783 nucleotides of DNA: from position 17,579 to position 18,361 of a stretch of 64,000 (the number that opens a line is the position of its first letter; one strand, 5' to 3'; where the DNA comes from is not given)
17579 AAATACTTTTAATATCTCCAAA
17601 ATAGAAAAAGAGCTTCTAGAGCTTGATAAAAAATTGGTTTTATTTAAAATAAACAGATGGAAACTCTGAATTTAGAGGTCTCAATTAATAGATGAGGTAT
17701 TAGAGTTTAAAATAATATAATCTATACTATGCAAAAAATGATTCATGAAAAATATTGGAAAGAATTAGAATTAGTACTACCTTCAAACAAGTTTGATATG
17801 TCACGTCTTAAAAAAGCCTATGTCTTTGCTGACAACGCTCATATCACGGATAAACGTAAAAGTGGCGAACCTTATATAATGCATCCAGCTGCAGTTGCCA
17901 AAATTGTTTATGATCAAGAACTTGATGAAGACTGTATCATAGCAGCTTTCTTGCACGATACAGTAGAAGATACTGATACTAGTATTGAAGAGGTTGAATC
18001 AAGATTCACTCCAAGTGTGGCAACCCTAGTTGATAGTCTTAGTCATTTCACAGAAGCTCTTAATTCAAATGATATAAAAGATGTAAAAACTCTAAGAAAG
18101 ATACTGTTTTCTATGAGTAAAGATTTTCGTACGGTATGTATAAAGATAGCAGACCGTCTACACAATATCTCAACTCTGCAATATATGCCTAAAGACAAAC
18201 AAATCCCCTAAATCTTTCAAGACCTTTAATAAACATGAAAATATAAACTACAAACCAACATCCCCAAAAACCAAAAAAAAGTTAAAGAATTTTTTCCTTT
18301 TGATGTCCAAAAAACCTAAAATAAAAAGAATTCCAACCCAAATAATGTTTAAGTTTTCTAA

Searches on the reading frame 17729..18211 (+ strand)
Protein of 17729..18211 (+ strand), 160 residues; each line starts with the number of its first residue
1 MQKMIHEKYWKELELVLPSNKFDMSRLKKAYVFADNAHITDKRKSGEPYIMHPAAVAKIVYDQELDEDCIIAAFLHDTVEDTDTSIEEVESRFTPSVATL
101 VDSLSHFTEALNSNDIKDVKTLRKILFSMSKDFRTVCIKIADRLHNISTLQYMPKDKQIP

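Call 4: search_protein_families(library=pfam, proteins=[window:17729-18211:+], max_evalue=1)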
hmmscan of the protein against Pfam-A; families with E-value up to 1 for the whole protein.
window:17729-18211:+ (160 aa): 2 families
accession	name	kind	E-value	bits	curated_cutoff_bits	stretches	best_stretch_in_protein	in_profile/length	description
PF13328.12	HD_4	-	2.2e-30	105.9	27.2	1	30-158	1-135/156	HD domain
PF01966.28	HD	-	4e-06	27.5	22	1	50-146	2-115/116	HD domain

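Call 7: find_related_loci(query=window:17729-18211:+, collection=genome_contigs, flank=10000)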
Query window:17729-18211:+ (160 aa) in genome_contigs; peptide patterns used: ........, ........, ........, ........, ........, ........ (x = any residue, [..] = any of these).
104 stretches matched a pattern; 51 encode a relative of the query (tblastn E <= 1e-3); 51 distinct loci.
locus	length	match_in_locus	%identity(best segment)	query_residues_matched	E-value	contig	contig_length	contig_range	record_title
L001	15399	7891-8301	46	23-158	8e-37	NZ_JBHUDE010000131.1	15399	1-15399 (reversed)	Oceanobacillus luteolus strain CGMCC 1.12406 soapdenovo_K_105_131, whole genome shotgun sequence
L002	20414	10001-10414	46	23-159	6e-37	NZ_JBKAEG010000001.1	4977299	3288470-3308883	Nanhaiella sioensis strain SCS-151 1, whole genome shotgun sequence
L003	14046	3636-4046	47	23-158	9e-37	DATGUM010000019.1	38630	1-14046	MAG TPA_asm: Bacillota bacterium isolate SMAG_U10529 k141_488778, whole genome shotgun sequence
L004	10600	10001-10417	45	14-153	3e-36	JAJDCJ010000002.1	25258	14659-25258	MAG: Patescibacteria group bacterium isolate OFTM362 OFTM362_1, whole genome shotgun sequence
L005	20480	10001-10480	41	10-159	4e-36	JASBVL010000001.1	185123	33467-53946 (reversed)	MAG: Sphaerobacter sp. isolate Bu17 Bu17_contig1, whole genome shotgun sequence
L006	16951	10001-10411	45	23-158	4e-35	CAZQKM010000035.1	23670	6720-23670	MAG TPA_asm: uncultured Desulfovibrionaceae bacterium isolate SRP324684_co1_7 genome assembly, contig: NODE_425_length_2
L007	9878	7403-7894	39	1-158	2e-34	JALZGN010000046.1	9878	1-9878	MAG: Actinomycetota bacterium isolate SAD bin10 SC8822-24_k127_674133, whole genome shotgun sequence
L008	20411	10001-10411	44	23-158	1e-34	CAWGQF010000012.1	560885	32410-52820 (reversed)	MAG: uncultured Actinomycetes bacterium isolate MFD05454.bin.2.241 genome assembly, contig: contig_61632, whole genome s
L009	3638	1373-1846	44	6-158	2e-34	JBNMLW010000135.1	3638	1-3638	MAG: Alphaproteobacteria bacterium isolate CM_BacCAZ1100.7 k141_300790_length_3638_cov_7.0000, whole genome shotgun sequ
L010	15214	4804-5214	46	23-158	2e-34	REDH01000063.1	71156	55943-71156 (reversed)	MAG: Deltaproteobacteria bacterium isolate GEM2.Bin10 NODE_214_length_71156_cov_13.0821, whole genome shotgun sequence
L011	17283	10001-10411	48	23-158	1e-34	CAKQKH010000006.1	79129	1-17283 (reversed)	MAG: uncultured Alphaproteobacteria bacterium isolate REFINED_METABAT215_TOP10_CONTIGS_1500_ASSEMBLY_K77_MERGED__Hadza_M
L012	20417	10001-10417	47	27-159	1e-34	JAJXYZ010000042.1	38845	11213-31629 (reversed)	MAG: bacterium isolate BP7.bin25 NODE_1273_length_38845_cov_2.349062, whole genome shotgun sequence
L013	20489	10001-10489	43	6-158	1e-34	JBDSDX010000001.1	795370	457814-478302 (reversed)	MAG: Candidatus Saccharimonadales bacterium isolate cluster1_bin.191 k127_10848304, whole genome shotgun sequence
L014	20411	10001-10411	48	23-158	4e-34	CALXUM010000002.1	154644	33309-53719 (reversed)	MAG: uncultured Alphaproteobacteria bacterium isolate BRZ_CT__bin98 genome assembly, contig: BRZ_CT__NODE_166_length_154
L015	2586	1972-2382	47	23-158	3e-34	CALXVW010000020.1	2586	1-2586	MAG: uncultured Alphaproteobacteria bacterium isolate E40__bin9 genome assembly, contig: E40__k127_5074727, whole genome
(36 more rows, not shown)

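Call 8: search_protein_families(library=ncbifam, proteins=[window:17729-18211:+], max_evalue=0.01)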
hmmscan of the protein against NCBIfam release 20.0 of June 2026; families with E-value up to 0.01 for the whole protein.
window:17729-18211:+ (160 aa): 3 families
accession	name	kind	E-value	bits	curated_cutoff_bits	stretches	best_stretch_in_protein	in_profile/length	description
TIGR00691.1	spoT_relA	subfamily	8.6e-46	156.5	499.2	1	30-158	1-130/687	RelA/SpoT family protein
NF008303.0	PRK11092.1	equivalog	3.6e-35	121.3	947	1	23-158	19-155/702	bifunctional GTP diphosphokinase/guanosine-3',5'-bis pyrophosphate 3'-pyrophosphohydrolase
NF008124.0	PRK10872.1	equivalog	1.4e-07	30.4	728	1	22-158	30-171/744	GTP diphosphokinase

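Call 10: find_encoding_contigs(protein=window:17729-18211:+, flank=10000, max_places=10)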
Protein window:17729-18211:+ (160 aa): no gene with exactly this product is on record in the collection.

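Call 12: find_homologous_proteins(query=window:17729-18211:+, max_evalue=1e-10)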
Query window:17729-18211:+ (160 aa): 1671 proteins with E <= 1e-10 among 1736 candidates; the best 120 are listed.
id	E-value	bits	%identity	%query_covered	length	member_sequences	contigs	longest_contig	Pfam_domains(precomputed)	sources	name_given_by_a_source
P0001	1.2e-99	348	100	100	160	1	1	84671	PF13328.13,PF01966.29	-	-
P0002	9.0e-35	138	46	91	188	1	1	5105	PF13328.13,PF01966.29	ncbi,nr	ncbi:MAG: HD domain-containing protein, partial [Eubacterium sp.]|nr:HD domain-containing protein [E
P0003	1.6e-33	134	50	85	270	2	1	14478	PF04607.24,PF13328.13,PF01966.29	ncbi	ncbi:MAG TPA: HD domain-containing protein, partial [Calditerricola sp.]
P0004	1.1e-32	131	48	85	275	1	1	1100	PF13328.13,PF01966.29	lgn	-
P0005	2.3e-32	130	46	89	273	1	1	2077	PF13328.13,PF01966.29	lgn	-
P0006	2.3e-32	130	46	99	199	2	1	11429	PF13328.13,PF01966.29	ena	-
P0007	4.3e-32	129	51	86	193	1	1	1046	PF13328.13,PF01966.29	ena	-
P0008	7.7e-32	128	48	86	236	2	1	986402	PF13328.13,PF01966.29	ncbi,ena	-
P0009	1.1e-31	128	50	85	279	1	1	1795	PF13328.13,PF01966.29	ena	-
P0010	1.1e-31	128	44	88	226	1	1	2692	PF13328.13,PF01966.29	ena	-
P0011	1.5e-31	127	46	87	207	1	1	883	PF13328.13,PF01966.29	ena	-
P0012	1.6e-31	127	46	91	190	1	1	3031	PF13328.13,PF01966.29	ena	-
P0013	1.8e-31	127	47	85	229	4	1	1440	PF13328.13,PF01966.29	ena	-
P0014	2.1e-31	127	44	96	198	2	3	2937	PF13328.13,PF01966.29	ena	-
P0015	3.4e-31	126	45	93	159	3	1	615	PF13328.13,PF01966.29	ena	-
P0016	5.6e-31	126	44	98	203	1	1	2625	PF13328.13,PF01966.29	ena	-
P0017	6.1e-31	125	49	84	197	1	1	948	PF13328.13,PF01966.29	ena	-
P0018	7.4e-31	125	45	95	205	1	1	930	PF13328.13,PF01966.29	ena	-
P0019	7.7e-31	125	47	92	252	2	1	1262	PF13328.13,PF01966.29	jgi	-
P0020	1.1e-30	125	46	86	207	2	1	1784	PF13328.13,PF01966.29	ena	-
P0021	1.2e-30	124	42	91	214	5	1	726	PF13328.13,PF01966.29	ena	-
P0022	1.4e-30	124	45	93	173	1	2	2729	PF13328.13,PF01966.29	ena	-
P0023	1.7e-30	124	47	86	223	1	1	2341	PF13328.13,PF01966.29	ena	-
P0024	1.9e-30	124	44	96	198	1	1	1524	PF13328.13,PF01966.29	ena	-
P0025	2.2e-30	124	45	86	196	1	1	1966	PF13328.13,PF01966.29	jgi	-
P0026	2.6e-30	123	48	85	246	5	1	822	PF13328.13,PF01966.29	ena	-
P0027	2.9e-30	123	42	99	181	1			PF13328.13,PF01966.29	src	-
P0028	4.3e-30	123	46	83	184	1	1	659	PF13328.13,PF01966.29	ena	-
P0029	4.8e-30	123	47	96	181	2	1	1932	PF13328.13,PF01966.29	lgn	-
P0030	5.0e-30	122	49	85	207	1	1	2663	PF13328.13,PF01966.29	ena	-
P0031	5.3e-30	122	45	93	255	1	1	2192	PF13328.13,PF01966.29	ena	-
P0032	5.8e-30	122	43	97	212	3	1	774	PF13328.13,PF01966.29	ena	-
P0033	6.2e-30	122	41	99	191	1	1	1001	PF13328.13,PF01966.29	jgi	-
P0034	7.4e-30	122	46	88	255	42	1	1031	PF13328.13,PF01966.29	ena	-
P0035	7.8e-30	122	45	96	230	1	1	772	PF13328.13,PF01966.29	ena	-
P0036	8.2e-30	122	40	88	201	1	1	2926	PF13328.13,PF01966.29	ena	-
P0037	8.3e-30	122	44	99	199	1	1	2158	PF13328.13,PF01966.29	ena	-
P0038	8.3e-30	122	45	95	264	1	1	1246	PF13328.13,PF01966.29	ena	-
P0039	8.9e-30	122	42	99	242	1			PF13328.13,PF01966.29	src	-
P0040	9.9e-30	121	48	83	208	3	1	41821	PF13328.13,PF01966.29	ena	-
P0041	1.1e-29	121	44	84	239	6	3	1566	PF13328.13,PF01966.29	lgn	-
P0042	1.4e-29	121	48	86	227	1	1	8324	PF13328.13,PF01966.29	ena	-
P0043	1.4e-29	121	46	84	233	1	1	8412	PF13328.13,PF01966.29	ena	-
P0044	1.4e-29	121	47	98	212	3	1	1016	PF13328.13,PF01966.29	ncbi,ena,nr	ncbi:MAG: HD domain-containing protein [Muribaculaceae bacterium]|nr:HD domain-containing protein [M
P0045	1.4e-29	121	45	85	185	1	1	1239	PF13328.13,PF01966.29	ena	-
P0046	1.6e-29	121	45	87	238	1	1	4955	PF13328.13,PF01966.29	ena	-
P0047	1.7e-29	121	45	82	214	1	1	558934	PF13328.13,PF01966.29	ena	-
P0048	1.9e-29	121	44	87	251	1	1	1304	PF13328.13,PF01966.29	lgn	-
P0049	2.1e-29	120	46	85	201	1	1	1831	PF13328.13,PF01966.29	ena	-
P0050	2.2e-29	120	46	85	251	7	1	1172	PF13328.13,PF01966.29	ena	-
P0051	2.3e-29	120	50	83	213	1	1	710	PF13328.13,PF01966.29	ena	-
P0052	2.6e-29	120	46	86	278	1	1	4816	PF13328.13,PF01966.29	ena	-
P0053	2.8e-29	120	43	98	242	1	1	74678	PF13328.13,PF01966.29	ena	-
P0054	2.9e-29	120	50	86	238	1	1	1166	PF13328.13,PF01966.29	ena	-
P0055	3.4e-29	120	47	89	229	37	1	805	PF13328.13,PF01966.29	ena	-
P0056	3.5e-29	120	40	99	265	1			PF13328.13,PF01966.29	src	-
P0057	4.1e-29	119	52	81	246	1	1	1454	PF13328.13,PF01966.29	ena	-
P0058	4.1e-29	119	45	93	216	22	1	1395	PF13328.13,PF01966.29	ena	-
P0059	4.5e-29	119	45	89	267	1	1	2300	PF13328.13,PF01966.29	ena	-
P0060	4.6e-29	119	44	87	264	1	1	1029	PF13328.13,PF01966.29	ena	-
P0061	4.9e-29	119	39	99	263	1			PF13328.13,PF01966.29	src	-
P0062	5.3e-29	119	44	98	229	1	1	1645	PF13328.13,PF01966.29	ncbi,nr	ncbi:MAG: HD domain-containing protein, partial [Bacteroidales bacterium]|nr:HD domain-containing pr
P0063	5.4e-29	119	45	97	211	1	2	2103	PF13328.13,PF01966.29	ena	-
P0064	5.7e-29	119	44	84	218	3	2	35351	PF13328.13,PF01966.29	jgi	jgi:guanosine-3',5'-bis(diphosphate) 3'-pyrophosphohydrolase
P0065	5.8e-29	119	43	94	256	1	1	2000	PF13328.13,PF01966.29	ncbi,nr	ncbi:MAG TPA: HD domain-containing protein, partial [Flavobacteriales bacterium]|nr:HD domain-contai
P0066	5.9e-29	119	47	88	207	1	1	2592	PF13328.13,PF01966.29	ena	-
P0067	6.0e-29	119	41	99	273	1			PF13328.13,PF01966.29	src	-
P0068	6.1e-29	119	47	81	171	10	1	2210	PF13328.13,PF01966.29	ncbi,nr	ncbi:MAG: bifunctional (p)ppGpp synthetase/guanosine-3',5'-bis(diphosphate) 3'-pyrophosphohydrolase,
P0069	6.2e-29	119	43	88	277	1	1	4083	PF13328.13,PF01966.29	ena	-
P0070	6.4e-29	119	45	88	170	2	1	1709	PF13328.13,PF01966.29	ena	-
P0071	6.7e-29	119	43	85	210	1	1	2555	PF13328.13,PF01966.29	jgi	jgi:guanosine-3',5'-bis(diphosphate) 3'-pyrophosphohydrolase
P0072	6.7e-29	119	44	83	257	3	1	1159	PF13328.13,PF01966.29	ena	-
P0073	7.1e-29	119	45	87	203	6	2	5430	PF13328.13,PF01966.29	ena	-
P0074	7.1e-29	119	48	82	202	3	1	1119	PF13328.13,PF01966.29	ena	-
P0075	7.5e-29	119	44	86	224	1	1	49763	PF13328.13,PF01966.29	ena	-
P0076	7.5e-29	119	47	91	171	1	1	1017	PF13328.13,PF01966.29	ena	-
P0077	8.6e-29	118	47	84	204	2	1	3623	PF13328.13,PF01966.29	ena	-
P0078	9.0e-29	118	44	85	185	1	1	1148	PF13328.13,PF01966.29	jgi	jgi:GTP pyrophosphokinase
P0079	9.1e-29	118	46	83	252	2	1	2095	PF13328.13,PF01966.29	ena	-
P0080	1.0e-28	118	43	86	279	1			PF13328.13,PF01966.29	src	-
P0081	1.1e-28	118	45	88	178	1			PF13328.13,PF01966.29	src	-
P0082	1.1e-28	118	45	86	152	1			PF13328.13,PF01966.29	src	-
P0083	1.1e-28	118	46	83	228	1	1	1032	PF13328.13,PF01966.29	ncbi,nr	ncbi:MAG: HD domain-containing protein, partial [Bacteroidia bacterium]|nr:HD domain-containing prot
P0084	1.2e-28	118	42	85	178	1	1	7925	PF13328.13,PF01966.29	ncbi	ncbi:MAG: HD domain-containing protein, partial [Bdellovibrionota bacterium]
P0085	1.3e-28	118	44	88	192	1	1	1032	PF13328.13,PF01966.29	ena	-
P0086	1.3e-28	118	43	86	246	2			PF13328.13,PF01966.29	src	-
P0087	1.3e-28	118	44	84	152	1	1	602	PF13328.13,PF01966.29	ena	-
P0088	1.3e-28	118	47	86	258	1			PF13328.13,PF01966.29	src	-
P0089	1.4e-28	118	42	95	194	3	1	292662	PF13328.13,PF01966.29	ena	-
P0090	1.4e-28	118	45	86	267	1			PF13328.13,PF01966.29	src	-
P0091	1.4e-28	118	41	86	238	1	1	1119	PF13328.13,PF01966.29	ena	-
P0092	1.5e-28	118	46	81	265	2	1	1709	PF13328.13,PF01966.29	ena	-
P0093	1.5e-28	118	44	86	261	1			PF13328.13,PF01966.29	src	-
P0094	1.6e-28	118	44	99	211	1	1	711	PF13328.13,PF01966.29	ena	-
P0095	1.7e-28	117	42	99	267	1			PF13328.13,PF01966.29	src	-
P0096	1.7e-28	117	38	96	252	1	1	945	PF13328.13,PF01966.29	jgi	-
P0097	1.8e-28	117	47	81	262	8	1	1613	PF13328.13,PF01966.29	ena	-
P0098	1.8e-28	117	43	86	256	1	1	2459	PF13328.13,PF01966.29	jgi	jgi:GTP pyrophosphokinase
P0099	1.9e-28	117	41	96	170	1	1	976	PF13328.13,PF01966.29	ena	-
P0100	2.0e-28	117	45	83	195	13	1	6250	PF13328.13,PF01966.29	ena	-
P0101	2.0e-28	117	43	86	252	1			PF13328.13,PF01966.29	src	-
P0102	2.0e-28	117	47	86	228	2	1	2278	PF13328.13,PF01966.29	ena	-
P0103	2.1e-28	117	44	79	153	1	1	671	PF13328.13,PF01966.29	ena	-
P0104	2.1e-28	117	45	85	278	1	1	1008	PF04607.24,PF13328.13,PF01966.29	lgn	-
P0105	2.1e-28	117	43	83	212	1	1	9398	PF13328.13,PF01966.29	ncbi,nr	ncbi:MAG: bifunctional (p)ppGpp synthetase/guanosine-3',5'-bis(diphosphate) 3'-pyrophosphohydrolase,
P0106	2.2e-28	117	43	87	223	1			PF13328.13,PF01966.29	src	-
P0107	2.3e-28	117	45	85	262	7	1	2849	PF13328.13,PF01966.29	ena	-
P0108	2.4e-28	117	49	86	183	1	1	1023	PF13328.13,PF01966.29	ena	-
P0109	2.4e-28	117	43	86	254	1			PF13328.13,PF01966.29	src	-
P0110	2.5e-28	117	46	81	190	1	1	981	PF13328.13,PF01966.29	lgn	-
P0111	2.5e-28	117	46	79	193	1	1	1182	PF13328.13,PF01966.29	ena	-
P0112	2.6e-28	117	44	87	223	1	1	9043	PF13328.13,PF01966.29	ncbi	-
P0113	2.6e-28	117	46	87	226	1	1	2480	PF13328.13,PF01966.29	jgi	jgi:guanosine-3',5'-bis(diphosphate) 3'-pyrophosphohydrolase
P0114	2.6e-28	117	42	86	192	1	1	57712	PF13328.13,PF01966.29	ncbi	-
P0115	2.6e-28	117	43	86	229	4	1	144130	PF13328.13,PF01966.29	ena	-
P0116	2.6e-28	117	48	86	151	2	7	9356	PF13328.13,PF01966.29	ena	-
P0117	2.7e-28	117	45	87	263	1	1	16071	PF13328.13,PF01966.29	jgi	-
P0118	2.7e-28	117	45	86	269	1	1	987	PF13328.13,PF01966.29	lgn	-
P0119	2.8e-28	117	45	95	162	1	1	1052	PF13328.13,PF01966.29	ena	-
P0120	2.8e-28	117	45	86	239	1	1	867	PF13328.13,PF01966.29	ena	-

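Call 20: search_protein_families(library=padloc, proteins=[window:17729-18211:+], max_evalue=0.1)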
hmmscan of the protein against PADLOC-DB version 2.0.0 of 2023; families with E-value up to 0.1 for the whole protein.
window:17729-18211:+ (160 aa): 0 families
